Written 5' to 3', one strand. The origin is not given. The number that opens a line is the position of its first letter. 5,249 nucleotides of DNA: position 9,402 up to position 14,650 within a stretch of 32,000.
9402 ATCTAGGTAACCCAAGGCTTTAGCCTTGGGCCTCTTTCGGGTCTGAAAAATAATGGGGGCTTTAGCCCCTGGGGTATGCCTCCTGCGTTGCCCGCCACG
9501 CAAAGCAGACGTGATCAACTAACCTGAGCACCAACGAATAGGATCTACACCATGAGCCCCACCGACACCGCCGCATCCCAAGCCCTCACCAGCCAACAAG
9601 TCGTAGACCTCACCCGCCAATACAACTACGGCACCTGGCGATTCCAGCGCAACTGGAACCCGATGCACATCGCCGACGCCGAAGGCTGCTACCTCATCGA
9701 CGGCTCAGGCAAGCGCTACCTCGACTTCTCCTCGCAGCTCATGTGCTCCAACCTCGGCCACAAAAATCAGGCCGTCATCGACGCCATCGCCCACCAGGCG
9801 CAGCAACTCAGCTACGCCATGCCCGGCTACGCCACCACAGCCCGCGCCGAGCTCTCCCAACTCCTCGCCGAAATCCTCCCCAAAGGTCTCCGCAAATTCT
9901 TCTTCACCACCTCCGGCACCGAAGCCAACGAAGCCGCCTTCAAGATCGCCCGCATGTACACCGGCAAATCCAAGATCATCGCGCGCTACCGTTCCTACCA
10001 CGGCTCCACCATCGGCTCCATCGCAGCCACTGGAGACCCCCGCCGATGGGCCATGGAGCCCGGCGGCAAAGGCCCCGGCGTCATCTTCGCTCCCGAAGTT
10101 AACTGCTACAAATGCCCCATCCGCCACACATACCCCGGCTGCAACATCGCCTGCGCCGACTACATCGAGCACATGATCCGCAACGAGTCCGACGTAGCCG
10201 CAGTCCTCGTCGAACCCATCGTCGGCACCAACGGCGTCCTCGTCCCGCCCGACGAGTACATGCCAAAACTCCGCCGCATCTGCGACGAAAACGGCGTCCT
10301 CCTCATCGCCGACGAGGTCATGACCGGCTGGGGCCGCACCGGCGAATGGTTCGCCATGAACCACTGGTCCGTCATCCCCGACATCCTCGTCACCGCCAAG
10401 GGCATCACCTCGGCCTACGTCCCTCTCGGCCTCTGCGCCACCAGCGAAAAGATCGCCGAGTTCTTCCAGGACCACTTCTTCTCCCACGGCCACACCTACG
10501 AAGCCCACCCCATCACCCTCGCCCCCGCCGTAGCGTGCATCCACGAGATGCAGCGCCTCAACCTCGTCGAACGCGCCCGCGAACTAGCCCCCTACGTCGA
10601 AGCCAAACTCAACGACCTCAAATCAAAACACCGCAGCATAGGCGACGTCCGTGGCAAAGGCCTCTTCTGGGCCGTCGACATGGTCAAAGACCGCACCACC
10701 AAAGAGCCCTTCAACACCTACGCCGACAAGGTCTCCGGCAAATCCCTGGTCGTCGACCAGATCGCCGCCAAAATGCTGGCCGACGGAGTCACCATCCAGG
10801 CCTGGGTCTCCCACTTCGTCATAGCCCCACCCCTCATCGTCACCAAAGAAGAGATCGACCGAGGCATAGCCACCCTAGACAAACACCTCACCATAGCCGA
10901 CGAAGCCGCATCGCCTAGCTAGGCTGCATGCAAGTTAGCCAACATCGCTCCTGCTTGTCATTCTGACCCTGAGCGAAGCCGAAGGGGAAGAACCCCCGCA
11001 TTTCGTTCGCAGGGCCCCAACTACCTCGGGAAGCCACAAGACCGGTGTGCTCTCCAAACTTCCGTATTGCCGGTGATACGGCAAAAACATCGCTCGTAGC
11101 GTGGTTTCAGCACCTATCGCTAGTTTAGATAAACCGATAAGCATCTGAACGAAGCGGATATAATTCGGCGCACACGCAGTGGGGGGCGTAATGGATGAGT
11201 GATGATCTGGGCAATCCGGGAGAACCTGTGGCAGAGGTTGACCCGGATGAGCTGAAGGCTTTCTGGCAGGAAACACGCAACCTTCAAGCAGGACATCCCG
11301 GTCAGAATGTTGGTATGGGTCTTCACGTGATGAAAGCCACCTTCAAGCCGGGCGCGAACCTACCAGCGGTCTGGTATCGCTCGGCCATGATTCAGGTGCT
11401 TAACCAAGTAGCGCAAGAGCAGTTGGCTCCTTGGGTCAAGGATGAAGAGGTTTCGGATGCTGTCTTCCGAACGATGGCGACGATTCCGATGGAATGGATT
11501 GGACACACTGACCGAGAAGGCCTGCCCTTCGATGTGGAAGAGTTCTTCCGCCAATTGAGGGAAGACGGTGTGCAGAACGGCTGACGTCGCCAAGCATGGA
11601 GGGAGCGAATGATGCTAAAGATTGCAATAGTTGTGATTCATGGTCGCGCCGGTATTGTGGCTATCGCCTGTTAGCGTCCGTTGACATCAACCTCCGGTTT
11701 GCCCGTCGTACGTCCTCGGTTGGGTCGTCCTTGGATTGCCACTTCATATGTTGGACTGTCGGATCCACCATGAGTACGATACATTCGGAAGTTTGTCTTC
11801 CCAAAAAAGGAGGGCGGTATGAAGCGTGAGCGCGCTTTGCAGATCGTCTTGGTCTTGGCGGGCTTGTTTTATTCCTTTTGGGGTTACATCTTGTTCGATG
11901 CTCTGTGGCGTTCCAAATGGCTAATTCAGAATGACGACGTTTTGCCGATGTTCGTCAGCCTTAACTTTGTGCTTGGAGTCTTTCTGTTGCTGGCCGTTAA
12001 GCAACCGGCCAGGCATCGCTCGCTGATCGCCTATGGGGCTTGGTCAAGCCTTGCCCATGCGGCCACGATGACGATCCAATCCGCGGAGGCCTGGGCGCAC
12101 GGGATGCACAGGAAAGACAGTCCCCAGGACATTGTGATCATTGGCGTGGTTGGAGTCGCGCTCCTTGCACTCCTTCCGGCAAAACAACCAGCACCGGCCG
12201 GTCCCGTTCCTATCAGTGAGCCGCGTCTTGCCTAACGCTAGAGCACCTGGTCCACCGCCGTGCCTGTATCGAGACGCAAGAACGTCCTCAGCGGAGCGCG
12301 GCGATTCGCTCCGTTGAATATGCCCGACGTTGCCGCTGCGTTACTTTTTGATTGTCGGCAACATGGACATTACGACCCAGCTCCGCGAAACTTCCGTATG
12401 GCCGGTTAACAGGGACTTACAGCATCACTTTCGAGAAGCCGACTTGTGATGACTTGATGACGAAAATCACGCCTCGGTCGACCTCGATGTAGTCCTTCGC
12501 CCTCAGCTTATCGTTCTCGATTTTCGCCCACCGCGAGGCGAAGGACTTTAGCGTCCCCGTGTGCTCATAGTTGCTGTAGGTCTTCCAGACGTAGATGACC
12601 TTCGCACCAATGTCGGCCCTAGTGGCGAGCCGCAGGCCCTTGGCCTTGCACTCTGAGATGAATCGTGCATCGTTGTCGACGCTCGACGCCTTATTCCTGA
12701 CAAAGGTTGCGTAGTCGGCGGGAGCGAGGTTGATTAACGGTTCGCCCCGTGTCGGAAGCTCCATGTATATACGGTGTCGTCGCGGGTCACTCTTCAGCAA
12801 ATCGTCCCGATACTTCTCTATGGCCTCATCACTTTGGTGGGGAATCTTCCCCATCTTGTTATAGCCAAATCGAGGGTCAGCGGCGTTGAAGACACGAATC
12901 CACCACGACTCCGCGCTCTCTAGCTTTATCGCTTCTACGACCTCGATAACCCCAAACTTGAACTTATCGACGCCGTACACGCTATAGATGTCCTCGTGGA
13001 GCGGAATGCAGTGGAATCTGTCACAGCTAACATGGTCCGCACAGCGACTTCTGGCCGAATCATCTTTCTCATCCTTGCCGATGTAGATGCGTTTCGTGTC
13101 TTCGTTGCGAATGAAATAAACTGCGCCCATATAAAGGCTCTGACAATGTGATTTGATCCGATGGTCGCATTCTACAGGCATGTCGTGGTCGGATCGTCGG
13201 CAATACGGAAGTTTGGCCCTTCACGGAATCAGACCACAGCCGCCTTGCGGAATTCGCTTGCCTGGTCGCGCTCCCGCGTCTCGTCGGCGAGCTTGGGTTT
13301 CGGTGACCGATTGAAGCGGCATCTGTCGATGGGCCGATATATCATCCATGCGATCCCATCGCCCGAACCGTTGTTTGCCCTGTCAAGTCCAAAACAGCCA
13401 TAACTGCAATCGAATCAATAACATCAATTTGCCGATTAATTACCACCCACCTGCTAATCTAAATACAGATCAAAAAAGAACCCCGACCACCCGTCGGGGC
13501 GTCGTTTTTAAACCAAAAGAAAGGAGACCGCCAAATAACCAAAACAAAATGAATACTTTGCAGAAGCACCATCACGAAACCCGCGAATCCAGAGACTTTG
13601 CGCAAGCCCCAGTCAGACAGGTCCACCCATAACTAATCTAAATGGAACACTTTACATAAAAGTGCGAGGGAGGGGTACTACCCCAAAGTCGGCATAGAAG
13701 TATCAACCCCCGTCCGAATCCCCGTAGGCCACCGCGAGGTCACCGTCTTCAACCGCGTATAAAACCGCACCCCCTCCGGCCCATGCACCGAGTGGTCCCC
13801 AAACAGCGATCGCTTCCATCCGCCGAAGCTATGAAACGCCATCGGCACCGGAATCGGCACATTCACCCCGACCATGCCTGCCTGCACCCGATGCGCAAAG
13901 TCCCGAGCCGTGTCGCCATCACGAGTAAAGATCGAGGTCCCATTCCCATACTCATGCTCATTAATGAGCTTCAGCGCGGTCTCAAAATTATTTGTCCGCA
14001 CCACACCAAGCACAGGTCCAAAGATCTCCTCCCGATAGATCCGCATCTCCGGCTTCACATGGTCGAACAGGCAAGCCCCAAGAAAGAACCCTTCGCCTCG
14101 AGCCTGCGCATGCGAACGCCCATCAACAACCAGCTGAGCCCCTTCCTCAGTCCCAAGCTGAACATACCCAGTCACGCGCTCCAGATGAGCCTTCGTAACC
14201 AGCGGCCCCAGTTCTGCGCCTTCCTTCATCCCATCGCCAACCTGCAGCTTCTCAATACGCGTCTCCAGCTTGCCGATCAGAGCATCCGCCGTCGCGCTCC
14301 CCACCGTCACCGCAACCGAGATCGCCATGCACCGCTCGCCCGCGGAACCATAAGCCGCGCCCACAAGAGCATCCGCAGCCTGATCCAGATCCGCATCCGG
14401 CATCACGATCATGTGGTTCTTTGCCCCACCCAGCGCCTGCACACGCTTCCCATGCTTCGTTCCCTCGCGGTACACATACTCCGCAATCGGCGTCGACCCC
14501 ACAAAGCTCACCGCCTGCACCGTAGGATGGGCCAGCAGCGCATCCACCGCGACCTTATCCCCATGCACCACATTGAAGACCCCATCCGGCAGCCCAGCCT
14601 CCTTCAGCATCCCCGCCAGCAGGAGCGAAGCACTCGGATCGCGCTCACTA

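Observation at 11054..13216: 2.16-kb A+T-richer insertion bounded by a perfect 19-bp inverted repeat, with a nested repeat pair tightly bracketing a GIY-YIG nuclease gene and no classical transposase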

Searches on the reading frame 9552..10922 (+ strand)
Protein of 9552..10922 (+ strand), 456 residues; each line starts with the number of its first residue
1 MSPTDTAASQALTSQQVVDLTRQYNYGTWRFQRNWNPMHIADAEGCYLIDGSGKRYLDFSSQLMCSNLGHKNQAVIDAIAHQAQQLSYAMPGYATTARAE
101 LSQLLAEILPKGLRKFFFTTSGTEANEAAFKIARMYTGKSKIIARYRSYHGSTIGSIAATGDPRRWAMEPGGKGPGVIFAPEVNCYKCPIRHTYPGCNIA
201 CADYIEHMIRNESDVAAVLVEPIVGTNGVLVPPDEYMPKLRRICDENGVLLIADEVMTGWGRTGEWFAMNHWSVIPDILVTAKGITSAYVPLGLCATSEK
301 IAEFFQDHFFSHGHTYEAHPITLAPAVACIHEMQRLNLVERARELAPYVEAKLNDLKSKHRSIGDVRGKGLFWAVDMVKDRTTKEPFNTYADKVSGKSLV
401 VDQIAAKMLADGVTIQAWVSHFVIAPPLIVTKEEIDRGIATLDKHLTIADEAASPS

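Call 4: search_protein_families(library=pfam, proteins=[window:9552-10922:+], max_evalue=1)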
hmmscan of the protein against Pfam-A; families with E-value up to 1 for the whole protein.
window:9552-10922:+ (456 aa): 2 families
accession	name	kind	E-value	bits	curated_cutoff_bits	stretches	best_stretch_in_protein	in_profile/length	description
PF00202.27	Aminotran_3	-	7.6e-94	315.1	30.5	1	38-444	11-401/403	Aminotransferase class-III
PF01212.27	Beta_elim_lyase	-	0.0064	16.3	27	1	100-254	36-168/288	Beta-eliminating lyase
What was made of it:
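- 9552..10922 (+): Left flank: class-III aminotransferase, last gene of the + strand arm of the catabolic cluster. Pfam Aminotran_3, E = 7.6e-94 (call 4).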

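Call 28: find_encoding_contigs(protein=window:9552-10922:+, flank=10000, max_places=10)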
Protein window:9552-10922:+ (456 aa): no gene with exactly this product is on record in the collection.

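Call 30: find_related_loci(query=window:9552-10922:+, collection=metagenome_contigs, flank=8000)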
Query window:9552-10922:+ (456 aa) in metagenome_contigs; peptide patterns used: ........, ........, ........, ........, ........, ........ (x = any residue, [..] = any of these).
600 stretches matched a pattern (row limit reached: there are more); 585 encode a relative of the query (tblastn E <= 1e-3); the best 80 are kept; 80 distinct loci.
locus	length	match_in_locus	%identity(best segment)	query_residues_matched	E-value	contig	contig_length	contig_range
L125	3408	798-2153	88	1-452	0e+0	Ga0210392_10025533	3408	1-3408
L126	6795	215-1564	79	1-451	0e+0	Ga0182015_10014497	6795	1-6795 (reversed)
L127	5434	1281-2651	79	1-454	0e+0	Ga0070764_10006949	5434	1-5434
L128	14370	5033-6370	79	10-454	0e+0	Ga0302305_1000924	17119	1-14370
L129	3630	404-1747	78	2-450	0e+0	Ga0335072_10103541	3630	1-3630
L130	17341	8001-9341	77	4-450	0e+0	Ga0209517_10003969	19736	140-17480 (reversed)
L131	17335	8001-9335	76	9-453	0e+0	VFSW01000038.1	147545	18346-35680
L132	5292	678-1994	77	12-450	0e+0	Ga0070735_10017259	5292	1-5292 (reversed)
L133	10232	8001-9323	76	10-450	0e+0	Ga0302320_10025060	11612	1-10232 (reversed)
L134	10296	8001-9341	76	4-450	0e+0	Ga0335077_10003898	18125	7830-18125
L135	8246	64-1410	76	2-450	0e+0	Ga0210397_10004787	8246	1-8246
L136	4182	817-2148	75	8-451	0e+0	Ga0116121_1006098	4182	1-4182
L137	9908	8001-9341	76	4-450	0e+0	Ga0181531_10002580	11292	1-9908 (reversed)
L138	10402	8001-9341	77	4-450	0e+0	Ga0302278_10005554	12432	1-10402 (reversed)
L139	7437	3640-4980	76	4-450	0e+0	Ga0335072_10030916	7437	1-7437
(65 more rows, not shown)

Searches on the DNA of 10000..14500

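Call 17: search_rna_families(source=window, start=10000, end=14500, threshold=evalue, max_evalue=1)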
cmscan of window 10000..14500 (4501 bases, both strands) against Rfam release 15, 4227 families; matches with E-value up to 1: 0.
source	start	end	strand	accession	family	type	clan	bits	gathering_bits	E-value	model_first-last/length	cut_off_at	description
